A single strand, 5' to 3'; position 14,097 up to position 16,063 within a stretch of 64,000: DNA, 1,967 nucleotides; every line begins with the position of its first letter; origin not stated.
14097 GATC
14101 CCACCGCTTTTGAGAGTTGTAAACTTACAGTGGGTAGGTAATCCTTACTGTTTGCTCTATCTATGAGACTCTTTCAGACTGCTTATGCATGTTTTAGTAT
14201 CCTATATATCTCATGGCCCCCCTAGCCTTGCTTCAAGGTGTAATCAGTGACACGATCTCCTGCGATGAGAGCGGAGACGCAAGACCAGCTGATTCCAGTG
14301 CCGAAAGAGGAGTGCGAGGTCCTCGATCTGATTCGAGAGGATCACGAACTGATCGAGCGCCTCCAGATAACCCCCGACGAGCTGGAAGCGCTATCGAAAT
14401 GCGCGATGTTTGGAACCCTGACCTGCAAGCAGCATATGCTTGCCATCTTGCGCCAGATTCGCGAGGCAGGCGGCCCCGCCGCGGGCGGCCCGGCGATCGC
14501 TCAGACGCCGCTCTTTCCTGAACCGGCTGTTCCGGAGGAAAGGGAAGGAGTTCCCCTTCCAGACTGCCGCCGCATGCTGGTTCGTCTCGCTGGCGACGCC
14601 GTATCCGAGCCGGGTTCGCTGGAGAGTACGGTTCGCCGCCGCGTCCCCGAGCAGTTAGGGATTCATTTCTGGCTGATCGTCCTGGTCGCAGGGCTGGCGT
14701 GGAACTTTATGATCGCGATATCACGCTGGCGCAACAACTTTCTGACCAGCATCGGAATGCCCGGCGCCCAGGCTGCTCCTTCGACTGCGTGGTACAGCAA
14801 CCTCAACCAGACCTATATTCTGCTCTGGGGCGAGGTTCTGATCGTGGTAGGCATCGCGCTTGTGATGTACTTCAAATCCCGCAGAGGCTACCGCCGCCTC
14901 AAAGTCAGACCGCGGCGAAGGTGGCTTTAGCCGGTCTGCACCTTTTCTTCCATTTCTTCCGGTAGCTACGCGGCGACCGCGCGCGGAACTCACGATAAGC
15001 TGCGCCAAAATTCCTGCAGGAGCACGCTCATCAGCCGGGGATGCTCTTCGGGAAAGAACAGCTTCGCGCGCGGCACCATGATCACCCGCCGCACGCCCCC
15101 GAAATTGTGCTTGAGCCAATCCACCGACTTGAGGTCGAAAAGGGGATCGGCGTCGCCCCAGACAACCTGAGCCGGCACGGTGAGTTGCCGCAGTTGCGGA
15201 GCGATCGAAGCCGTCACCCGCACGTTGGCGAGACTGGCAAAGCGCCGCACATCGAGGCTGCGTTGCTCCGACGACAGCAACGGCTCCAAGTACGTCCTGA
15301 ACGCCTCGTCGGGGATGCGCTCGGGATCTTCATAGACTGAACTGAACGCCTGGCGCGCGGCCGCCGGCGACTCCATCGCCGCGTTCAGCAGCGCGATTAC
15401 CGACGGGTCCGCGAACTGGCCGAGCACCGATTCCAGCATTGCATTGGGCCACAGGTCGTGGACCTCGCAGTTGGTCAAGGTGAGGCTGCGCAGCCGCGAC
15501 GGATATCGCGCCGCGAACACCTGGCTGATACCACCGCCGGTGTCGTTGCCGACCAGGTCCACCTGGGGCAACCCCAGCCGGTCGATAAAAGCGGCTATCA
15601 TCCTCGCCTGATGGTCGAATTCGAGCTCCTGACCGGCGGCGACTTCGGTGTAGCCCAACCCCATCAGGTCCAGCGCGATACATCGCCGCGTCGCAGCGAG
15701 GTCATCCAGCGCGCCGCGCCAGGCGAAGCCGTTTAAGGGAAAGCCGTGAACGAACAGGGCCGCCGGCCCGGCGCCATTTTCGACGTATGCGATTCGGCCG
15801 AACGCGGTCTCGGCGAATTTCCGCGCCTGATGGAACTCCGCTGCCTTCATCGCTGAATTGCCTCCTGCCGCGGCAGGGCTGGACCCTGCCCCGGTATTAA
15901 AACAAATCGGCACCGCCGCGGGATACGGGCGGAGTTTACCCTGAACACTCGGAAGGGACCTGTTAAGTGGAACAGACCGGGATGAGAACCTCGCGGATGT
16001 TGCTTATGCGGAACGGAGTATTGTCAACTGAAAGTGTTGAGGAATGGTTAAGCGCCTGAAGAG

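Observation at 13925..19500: tRNA-Arg(CCG)-adjacent lower-GC islet encoding a 538 aa cytoplasmic SGNH hydrolase and unknown membrane proteins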

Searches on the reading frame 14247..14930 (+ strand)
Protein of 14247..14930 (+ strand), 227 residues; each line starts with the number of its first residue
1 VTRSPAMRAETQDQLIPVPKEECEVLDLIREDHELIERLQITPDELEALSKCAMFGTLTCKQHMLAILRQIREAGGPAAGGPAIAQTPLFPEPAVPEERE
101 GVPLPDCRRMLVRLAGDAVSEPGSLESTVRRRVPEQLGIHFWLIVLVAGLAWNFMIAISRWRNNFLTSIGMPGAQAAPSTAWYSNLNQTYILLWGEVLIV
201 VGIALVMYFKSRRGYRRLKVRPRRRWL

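Call 7: search_protein_families(library=pfam, proteins=[window:14247-14930:+], max_evalue=0.01)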
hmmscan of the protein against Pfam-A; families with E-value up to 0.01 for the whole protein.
window:14247-14930:+ (227 aa): 0 families

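Call 8: search_protein_families(library=ncbifam, proteins=[window:14247-14930:+], max_evalue=0.01)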
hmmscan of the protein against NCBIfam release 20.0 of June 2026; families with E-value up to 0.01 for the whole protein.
window:14247-14930:+ (227 aa): 0 families

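Call 16: search_protein_families(library=padloc, proteins=[window:14247-14930:+], max_evalue=0.1)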
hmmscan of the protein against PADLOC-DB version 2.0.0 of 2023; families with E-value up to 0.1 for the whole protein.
window:14247-14930:+ (227 aa): 0 families

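Call 17: search_protein_families(library=phrogs, proteins=[window:14247-14930:+], max_evalue=0.1)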
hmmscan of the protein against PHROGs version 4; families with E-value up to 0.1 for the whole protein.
window:14247-14930:+ (227 aa): 1 family
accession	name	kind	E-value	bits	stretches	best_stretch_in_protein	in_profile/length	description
phrog_7722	-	unknown function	0.0099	17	1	140-212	2-73/74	-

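Call 54: find_homologous_proteins(query=window:14247-14930:+)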
Query window:14247-14930:+ (227 aa): 226 proteins with E <= 0.001 among 2932 candidates; the best 120 are listed.
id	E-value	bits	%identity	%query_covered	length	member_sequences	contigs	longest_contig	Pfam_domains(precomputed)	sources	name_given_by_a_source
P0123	5.3e-143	492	99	97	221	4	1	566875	-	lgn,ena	-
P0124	5.7e-135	466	92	97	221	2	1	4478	-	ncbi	-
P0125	2.6e-128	444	88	97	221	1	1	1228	-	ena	-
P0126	6.2e-116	404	83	93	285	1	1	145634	-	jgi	jgi:hypothetical protein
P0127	5.4e-115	401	79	97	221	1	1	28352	-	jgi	jgi:hypothetical protein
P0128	5.6e-114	397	80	97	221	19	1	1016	-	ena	-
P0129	5.1e-113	394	80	97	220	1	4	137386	-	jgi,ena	jgi:hypothetical protein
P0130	4.9e-112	391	76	97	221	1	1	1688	-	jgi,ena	-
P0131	1.6e-111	389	79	97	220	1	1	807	-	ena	-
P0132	2.3e-110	385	77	97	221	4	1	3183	-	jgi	-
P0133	1.0e-109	383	76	97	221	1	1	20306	-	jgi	jgi:hypothetical protein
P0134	8.1e-109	380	79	96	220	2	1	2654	-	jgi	jgi:hypothetical protein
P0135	8.7e-109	380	78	97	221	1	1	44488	-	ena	-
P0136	1.1e-108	380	75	97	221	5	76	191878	-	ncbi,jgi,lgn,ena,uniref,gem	ncbi:hypothetical protein [Candidatus Binatus soli]|jgi:hypothetical protein|uniref:hypothetical pro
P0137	6.3e-107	374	75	97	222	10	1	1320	-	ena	-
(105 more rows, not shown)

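Call 55: find_encoding_contigs(protein=P0123, flank=10000, max_places=4)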
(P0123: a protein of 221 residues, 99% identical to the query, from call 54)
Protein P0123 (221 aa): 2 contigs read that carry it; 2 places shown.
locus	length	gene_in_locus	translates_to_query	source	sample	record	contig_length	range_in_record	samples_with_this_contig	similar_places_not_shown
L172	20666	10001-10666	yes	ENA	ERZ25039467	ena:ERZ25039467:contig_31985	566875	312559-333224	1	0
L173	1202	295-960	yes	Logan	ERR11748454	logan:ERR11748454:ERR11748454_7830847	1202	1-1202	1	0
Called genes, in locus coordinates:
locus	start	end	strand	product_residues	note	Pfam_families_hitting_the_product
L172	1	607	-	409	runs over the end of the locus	PF01676:Metalloenzyme, PF10143:PhosphMutase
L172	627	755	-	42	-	-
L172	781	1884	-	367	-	PF00291:PALP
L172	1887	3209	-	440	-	PF03447:NAD_binding_3, PF00742:Homoserine_dh, PF01842:ACT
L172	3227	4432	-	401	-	PF00155:Aminotran_1_2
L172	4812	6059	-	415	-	PF07690:MFS_1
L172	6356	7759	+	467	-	PF03109:ABC1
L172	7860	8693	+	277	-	PF00459:Inositol_P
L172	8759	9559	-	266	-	PF13489:Methyltransf_23, PF01209:Ubie_methyltran, PF05175:MTS (weak), PF13847:Methyltransf_31, PF08241:Methyltransf_11, PF08242:Methyltransf_12, PF13649:Methyltransf_25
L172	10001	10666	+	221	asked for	-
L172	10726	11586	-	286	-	PF00561:Abhydrolase_1, PF12146:Hydrolase_4 (weak), PF12697:Abhydrolase_6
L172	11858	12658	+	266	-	PF00561:Abhydrolase_1, PF12146:Hydrolase_4, PF12697:Abhydrolase_6, PF03096:Ndr (faint), PF08386:Abhydrolase_4 (faint)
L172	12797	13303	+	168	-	-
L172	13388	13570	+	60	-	-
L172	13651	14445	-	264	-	PF00005:ABC_tran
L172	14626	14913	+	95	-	-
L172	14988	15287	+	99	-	-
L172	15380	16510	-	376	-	PF02782:FGGY_C, PF00583:Acetyltransf_1, PF13508:Acetyltransf_7, PF13673:Acetyltransf_10 (faint)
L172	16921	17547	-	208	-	PF00370:FGGY_N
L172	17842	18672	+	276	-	PF04107:GCS2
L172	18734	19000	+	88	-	-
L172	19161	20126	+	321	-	PF11356:T2SSC, PF13180:PDZ_2 (weak), PF00595:PDZ (weak), PF17820:PDZ_6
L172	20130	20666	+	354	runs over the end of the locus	PF00583:Acetyltransf_1, PF13527:Acetyltransf_9, PF13508:Acetyltransf_7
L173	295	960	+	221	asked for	-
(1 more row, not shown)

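Call 56: find_encoding_contigs(protein=P0124, flank=10000, max_places=3)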
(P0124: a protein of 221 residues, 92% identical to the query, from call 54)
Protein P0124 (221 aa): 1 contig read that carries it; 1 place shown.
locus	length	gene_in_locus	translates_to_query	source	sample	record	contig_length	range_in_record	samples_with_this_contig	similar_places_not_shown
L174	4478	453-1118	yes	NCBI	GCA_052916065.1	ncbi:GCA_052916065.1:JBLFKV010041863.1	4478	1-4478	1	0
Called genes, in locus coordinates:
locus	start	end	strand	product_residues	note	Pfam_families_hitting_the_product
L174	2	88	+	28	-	?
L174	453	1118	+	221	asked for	-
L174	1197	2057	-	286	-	PF00561:Abhydrolase_1, PF12146:Hydrolase_4 (weak), PF12697:Abhydrolase_6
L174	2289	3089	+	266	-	PF00561:Abhydrolase_1, PF12146:Hydrolase_4, PF12697:Abhydrolase_6, PF03096:Ndr (faint), PF08386:Abhydrolase_4 (faint)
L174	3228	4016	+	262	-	-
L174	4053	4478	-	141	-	?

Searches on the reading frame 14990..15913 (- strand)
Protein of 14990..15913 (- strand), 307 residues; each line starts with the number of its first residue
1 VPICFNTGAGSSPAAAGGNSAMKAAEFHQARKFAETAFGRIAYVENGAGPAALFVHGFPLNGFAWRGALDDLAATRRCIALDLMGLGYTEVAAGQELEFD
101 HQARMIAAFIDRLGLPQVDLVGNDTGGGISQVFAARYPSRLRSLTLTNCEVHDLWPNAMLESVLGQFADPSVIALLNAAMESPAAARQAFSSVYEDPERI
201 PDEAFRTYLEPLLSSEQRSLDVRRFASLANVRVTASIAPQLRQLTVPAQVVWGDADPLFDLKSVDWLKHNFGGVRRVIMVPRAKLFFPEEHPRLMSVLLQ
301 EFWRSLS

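Call 7: search_protein_families(library=pfam, proteins=[window:14990-15913:-], max_evalue=0.01)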
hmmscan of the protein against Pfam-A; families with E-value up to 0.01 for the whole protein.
window:14990-15913:- (307 aa): 3 families
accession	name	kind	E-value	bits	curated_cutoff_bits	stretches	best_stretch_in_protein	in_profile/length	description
PF00561.26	Abhydrolase_1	-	6.2e-25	88.7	25.8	1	53-279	4-233/245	alpha/beta hydrolase fold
PF12697.13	Abhydrolase_6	-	7.7e-12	46.8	26.3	1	53-292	2-211/217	Alpha/beta hydrolase family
PF12146.15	Hydrolase_4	-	1.1e-05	25.3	27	1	77-263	33-209/239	Serine aminopeptidase, S33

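Call 8: search_protein_families(library=ncbifam, proteins=[window:14990-15913:-], max_evalue=0.01)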
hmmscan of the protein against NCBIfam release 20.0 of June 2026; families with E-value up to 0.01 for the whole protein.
window:14990-15913:- (307 aa): 27 families (the best 25 are shown)
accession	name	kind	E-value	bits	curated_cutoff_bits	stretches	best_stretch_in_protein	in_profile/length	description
NF002938.0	PRK03592.1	equivalog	5.2e-24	85.1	241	1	24-156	5-136/298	haloalkane dehalogenase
NF002873.0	PRK03204.1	equivalog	5.6e-23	81.7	466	1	32-161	17-143/286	haloalkane dehalogenase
NF011457.0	PRK14875.1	equivalog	5.7e-22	78.2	307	1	23-267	104-337/372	acetoin dehydrogenase dihydrolipoyllysine-residue acetyltransferase subunit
NF051488.1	bifunc_PcaDC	exception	8.3e-14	51.5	390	1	64-149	27-111/375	bifunctional 3-oxoadipate enol-lactonase/4-carboxymuconolactone decarboxylase PcaDC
NF050089.1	i_nPHAscl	equivalog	1.9e-13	50.1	300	1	40-148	8-116/288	intracellular short-chain-length polyhydroxyalkanoate depolymerase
NF045632.1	hydroxlase_HsaD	equivalog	3.3e-12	45.9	400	1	22-146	5-134/290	4,5:9,10-diseco-3-hydroxy-5,9,17-trioxoandrosta-1(10),2-diene-4-oate hydrolase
NF002043.0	PRK00870.1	subfamily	4.3e-11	42.8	265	1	39-151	34-150/302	haloalkane dehalogenase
TIGR03695.1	menH_SHCHC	equivalog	1.1e-10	41.4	208.55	1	50-150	3-105/252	2-succinyl-6-hydroxy-2,4-cyclohexadiene-1-carboxylate synthase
TIGR03056.1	bchO_mg_che_rel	equivalog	2.3e-10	40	172.55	1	47-256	26-231/278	alpha/beta fold hydrolase BchO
TIGR01738.1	bioH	equivalog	2.7e-10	40.3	206.95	1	50-169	5-122/245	pimeloyl-ACP methyl ester esterase BioH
TIGR02427.1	protocat_pcaD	equivalog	4.3e-09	36.1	255.85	1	64-275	28-223/251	3-oxoadipate enol-lactonase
NF004514.1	PRK05855.1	equivalog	1.6e-07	30.3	455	1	46-303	19-287/578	SDR family oxidoreductase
NF051487.1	bifunc_PcaCD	exception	2.2e-07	30.3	430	1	52-279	175-388/413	bifunctional 4-carboxymuconolactone decarboxylase/3-oxoadipate enol-lactonase PcaCD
TIGR03343.1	biphenyl_bphD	equivalog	1.7e-06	27.5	462.15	1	40-258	21-236/282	2-hydroxy-6-oxo-6-phenylhexa-2,4-dienoate hydrolase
TIGR02240.1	PHA_depoly_arom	equivalog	2.5e-06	27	250.6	1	74-151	50-126/276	poly(3-hydroxyalkanoate) depolymerase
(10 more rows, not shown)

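Call 16: search_protein_families(library=padloc, proteins=[window:14990-15913:-], max_evalue=0.1)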
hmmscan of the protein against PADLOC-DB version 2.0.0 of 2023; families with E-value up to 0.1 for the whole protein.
window:14990-15913:- (307 aa): 0 families
